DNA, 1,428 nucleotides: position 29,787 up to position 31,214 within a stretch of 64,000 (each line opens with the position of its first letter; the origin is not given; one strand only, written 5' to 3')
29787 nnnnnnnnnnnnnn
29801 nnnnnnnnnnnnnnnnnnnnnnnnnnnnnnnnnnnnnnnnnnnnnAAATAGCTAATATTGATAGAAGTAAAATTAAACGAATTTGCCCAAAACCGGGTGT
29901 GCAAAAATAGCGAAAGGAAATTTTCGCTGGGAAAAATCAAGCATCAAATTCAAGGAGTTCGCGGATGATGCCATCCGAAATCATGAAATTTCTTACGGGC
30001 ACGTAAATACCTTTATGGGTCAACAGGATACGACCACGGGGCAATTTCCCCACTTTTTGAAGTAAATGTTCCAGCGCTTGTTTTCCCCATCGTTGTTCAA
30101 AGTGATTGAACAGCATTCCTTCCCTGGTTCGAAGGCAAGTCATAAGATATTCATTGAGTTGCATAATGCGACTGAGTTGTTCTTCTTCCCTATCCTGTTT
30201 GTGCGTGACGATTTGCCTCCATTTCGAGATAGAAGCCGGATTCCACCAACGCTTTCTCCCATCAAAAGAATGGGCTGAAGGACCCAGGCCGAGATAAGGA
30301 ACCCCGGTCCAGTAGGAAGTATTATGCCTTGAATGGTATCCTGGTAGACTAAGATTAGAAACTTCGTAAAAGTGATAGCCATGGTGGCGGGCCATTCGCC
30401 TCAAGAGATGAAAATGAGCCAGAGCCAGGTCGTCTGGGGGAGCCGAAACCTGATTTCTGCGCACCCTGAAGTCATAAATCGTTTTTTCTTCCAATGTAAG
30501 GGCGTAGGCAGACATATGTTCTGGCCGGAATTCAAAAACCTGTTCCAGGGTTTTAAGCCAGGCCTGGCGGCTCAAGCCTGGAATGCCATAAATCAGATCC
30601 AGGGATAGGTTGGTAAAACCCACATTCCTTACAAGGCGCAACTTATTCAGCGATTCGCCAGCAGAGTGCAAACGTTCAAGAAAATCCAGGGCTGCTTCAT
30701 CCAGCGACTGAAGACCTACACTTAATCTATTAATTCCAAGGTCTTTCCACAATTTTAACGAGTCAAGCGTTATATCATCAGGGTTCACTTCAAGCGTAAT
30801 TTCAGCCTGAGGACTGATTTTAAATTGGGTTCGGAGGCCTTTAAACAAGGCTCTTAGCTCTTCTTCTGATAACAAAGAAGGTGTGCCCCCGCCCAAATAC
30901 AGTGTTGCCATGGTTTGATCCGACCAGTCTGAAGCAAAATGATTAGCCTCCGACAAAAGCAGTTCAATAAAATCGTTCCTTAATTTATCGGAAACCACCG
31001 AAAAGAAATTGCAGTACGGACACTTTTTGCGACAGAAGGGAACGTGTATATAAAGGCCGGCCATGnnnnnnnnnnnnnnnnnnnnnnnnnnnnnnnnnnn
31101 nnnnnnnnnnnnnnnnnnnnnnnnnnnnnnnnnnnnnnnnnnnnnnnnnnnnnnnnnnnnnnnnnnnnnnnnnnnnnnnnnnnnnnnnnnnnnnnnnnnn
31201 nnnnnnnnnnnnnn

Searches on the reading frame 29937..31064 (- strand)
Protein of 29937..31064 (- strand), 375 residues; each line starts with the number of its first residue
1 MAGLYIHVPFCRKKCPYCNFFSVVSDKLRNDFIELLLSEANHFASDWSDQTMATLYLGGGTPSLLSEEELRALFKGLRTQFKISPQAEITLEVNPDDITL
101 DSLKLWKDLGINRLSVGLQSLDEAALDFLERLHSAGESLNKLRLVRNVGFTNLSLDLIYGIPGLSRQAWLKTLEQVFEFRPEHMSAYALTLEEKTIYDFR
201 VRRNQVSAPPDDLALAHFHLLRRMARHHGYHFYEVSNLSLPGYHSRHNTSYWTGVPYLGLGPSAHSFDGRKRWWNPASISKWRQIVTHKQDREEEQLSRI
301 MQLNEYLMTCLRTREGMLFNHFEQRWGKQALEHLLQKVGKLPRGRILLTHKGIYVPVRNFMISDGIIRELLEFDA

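Call 41: search_protein_families(library=pfam, proteins=[window:29937-31064:-], max_evalue=0.00001)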
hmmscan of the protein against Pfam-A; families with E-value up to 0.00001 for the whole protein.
window:29937-31064:- (375 aa): 1 family
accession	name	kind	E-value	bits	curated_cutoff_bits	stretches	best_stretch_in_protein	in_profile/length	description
PF04055.27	Radical_SAM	-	8.1e-23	81.8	29.5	1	5-175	1-165/166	Radical SAM superfamily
